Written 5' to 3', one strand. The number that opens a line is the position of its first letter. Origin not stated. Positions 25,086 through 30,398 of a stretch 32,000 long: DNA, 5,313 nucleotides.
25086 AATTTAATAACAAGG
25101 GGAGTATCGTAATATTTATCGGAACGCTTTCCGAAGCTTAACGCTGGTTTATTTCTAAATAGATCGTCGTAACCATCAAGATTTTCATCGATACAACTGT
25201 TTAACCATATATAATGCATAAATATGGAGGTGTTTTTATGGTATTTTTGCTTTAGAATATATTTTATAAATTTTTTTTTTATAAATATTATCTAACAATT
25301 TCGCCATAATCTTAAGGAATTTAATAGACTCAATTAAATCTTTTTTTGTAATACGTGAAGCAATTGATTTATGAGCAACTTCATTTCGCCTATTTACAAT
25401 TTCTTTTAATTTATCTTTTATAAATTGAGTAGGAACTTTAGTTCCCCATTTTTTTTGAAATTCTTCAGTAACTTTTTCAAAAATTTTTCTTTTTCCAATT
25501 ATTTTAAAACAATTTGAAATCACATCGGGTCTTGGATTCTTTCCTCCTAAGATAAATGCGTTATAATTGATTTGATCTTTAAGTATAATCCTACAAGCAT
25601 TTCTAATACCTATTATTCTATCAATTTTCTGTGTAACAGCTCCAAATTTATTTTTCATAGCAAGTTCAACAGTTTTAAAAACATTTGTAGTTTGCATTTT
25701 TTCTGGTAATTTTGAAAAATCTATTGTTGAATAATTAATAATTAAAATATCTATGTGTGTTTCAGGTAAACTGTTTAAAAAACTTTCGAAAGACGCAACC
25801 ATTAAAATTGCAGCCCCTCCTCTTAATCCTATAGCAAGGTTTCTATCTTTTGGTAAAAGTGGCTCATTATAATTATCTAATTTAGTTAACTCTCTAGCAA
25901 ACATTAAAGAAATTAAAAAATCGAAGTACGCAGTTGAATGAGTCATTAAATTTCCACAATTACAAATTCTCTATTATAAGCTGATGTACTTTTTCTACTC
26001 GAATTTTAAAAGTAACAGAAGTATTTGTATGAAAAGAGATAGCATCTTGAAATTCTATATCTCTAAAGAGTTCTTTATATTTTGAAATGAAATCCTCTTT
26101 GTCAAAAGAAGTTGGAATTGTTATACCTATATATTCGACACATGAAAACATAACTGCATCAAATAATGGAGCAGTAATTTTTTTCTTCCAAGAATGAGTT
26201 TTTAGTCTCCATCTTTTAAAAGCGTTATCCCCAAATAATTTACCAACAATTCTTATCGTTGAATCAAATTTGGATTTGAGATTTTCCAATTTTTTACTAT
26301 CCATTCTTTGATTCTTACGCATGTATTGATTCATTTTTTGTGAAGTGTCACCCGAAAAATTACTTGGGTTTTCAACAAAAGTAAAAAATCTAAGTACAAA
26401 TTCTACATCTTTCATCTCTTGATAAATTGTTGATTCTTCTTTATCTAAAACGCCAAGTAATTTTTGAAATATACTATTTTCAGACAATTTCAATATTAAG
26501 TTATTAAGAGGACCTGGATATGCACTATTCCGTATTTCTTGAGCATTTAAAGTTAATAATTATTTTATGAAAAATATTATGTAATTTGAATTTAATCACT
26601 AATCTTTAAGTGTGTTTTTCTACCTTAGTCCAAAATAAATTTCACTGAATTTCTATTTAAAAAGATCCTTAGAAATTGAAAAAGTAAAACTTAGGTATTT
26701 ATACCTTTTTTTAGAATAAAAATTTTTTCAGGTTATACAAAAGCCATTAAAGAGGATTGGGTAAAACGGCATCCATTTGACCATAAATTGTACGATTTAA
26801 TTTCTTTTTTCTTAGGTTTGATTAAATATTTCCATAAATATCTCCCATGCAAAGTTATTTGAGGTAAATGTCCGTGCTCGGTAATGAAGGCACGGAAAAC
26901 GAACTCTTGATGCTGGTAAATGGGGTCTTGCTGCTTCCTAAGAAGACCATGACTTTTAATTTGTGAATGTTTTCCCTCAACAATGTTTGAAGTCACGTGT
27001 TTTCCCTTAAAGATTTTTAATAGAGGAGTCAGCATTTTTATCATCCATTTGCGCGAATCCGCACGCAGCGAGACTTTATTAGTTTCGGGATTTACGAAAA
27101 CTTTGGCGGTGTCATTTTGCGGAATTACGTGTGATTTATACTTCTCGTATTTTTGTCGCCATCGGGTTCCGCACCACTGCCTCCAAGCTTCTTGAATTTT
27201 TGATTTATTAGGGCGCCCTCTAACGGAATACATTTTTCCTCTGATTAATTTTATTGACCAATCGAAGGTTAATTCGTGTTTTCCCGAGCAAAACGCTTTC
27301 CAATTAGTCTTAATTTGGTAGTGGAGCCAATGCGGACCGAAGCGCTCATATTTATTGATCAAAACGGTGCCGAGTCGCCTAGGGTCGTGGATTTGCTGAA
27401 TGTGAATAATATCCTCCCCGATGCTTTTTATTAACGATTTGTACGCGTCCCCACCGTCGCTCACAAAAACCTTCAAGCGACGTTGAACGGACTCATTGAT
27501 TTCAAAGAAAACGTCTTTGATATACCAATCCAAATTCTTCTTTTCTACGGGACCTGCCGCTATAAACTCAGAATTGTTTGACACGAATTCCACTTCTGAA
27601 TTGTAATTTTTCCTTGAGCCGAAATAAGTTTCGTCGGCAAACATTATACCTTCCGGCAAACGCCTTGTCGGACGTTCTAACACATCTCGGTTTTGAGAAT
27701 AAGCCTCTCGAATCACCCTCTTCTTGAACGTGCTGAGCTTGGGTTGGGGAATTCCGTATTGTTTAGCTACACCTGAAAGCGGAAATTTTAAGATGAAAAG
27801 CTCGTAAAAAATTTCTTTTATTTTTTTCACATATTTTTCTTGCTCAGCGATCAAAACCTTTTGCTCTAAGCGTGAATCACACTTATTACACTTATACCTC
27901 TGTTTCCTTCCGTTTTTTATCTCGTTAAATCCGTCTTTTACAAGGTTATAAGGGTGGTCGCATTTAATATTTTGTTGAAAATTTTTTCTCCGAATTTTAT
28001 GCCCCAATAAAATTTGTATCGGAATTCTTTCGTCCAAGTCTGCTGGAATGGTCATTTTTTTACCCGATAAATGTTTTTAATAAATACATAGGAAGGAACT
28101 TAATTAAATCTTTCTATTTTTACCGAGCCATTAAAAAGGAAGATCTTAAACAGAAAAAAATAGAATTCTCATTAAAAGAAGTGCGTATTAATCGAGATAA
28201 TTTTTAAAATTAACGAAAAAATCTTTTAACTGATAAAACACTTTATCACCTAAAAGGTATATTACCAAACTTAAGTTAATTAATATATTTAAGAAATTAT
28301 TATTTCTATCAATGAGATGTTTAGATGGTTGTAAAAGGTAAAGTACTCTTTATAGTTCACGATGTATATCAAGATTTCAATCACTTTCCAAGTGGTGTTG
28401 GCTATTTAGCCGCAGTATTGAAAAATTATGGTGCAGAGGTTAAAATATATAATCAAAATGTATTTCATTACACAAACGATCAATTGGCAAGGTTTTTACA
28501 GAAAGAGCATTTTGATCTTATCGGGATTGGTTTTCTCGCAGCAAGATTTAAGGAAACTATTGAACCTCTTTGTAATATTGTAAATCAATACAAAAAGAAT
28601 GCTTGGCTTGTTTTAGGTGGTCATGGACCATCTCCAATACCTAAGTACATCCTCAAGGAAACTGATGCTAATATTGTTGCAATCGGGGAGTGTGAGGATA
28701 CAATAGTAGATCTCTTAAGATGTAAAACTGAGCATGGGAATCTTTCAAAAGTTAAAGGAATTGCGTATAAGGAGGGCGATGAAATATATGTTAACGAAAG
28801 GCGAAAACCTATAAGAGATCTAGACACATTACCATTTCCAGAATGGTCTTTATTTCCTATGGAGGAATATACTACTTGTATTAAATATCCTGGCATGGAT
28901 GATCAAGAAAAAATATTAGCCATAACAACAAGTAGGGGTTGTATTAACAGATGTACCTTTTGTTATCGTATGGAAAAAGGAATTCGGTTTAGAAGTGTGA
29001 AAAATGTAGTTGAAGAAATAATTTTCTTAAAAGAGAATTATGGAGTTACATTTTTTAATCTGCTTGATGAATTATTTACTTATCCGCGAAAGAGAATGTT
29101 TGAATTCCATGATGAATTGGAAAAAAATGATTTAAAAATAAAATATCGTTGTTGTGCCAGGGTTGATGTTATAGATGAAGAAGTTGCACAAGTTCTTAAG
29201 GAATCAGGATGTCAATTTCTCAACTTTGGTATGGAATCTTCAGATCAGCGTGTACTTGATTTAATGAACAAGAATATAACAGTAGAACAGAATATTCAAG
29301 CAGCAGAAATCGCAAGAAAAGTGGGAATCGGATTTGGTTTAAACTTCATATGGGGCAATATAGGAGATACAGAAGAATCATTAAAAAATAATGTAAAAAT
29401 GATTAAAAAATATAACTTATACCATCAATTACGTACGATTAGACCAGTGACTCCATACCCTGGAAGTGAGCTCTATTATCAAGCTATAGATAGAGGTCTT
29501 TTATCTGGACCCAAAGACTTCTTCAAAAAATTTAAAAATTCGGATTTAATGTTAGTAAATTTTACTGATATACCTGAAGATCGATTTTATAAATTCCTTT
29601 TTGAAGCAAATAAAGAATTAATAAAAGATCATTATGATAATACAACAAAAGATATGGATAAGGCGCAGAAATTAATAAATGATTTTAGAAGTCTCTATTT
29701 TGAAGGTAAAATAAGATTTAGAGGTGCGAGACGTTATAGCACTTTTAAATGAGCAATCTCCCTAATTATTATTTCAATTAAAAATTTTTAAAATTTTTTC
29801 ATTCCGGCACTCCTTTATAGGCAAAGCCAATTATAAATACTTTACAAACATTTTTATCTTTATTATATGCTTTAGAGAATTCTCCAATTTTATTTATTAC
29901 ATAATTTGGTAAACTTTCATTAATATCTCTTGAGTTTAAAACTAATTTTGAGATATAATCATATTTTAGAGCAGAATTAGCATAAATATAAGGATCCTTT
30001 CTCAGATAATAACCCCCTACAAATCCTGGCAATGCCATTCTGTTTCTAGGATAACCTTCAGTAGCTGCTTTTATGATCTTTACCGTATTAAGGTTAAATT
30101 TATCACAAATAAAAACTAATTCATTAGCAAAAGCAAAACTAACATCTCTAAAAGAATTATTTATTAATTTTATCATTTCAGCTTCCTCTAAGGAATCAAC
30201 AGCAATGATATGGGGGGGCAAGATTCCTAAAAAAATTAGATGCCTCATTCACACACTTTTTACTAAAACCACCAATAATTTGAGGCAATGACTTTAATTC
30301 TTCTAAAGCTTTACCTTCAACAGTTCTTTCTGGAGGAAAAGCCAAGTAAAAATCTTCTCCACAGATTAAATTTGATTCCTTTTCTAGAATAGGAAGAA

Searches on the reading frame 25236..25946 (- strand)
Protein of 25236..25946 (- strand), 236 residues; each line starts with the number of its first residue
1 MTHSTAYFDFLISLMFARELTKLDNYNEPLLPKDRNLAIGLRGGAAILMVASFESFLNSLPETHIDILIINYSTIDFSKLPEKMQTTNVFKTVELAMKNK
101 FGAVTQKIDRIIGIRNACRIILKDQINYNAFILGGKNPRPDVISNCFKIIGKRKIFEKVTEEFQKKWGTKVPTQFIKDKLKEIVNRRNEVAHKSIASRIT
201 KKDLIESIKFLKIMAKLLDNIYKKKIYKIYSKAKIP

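Call 5: search_protein_families(library=pfam, proteins=[window:25236-25946:-], max_evalue=0.01)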
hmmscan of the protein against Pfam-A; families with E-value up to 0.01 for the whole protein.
window:25236-25946:- (236 aa): 5 families
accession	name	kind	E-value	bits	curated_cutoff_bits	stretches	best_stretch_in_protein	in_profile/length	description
PF18735.6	HEPN_RiboL-PSP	-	1.3e-15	58.2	28.4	1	18-222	8-189/191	RiboL-PSP-HEPN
PF18737.6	HEPN_MAE_28990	-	4.8e-06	27.4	26.8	1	51-227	47-208/211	MAE_28990/MAE_18760-like HEPN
PF18736.6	pEK499_p136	-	0.0036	17.5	26.6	1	156-212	54-116/152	HEPN pEK499 p136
PF13643.11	DUF4145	-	0.0045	17.5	23.1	0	174-211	52-87/88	Domain of unknown function (DUF4145)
PF18739.6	HEPN_Apea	-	0.0054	17.6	24.4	0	148-215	62-122/136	Apea-like HEPN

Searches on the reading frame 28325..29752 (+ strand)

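Call 5: search_protein_families(library=pfam, proteins=[window:28325-29752:+], max_evalue=0.01)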
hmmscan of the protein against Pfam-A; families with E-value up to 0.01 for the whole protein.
window:28325-29752:+ (475 aa): 2 families
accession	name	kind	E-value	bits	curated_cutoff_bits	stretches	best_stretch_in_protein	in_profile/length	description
PF04055.27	Radical_SAM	-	2.3e-22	80.3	29.5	1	201-358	2-164/166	Radical SAM superfamily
PF02310.24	B12-binding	-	3.9e-12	46.5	32.1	1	19-130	11-120/121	B12 binding domain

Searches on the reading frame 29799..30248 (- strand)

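Call 5: search_protein_families(library=pfam, proteins=[window:29799-30248:-], max_evalue=0.01)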
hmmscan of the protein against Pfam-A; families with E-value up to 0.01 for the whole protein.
window:29799-30248:- (149 aa): 1 family
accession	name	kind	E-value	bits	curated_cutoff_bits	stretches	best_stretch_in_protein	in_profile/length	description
PF00984.24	UDPG_MGDP_dh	-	5.3e-17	62.2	25.4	1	21-111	1-93/94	UDP-glucose/GDP-mannose dehydrogenase family, central domain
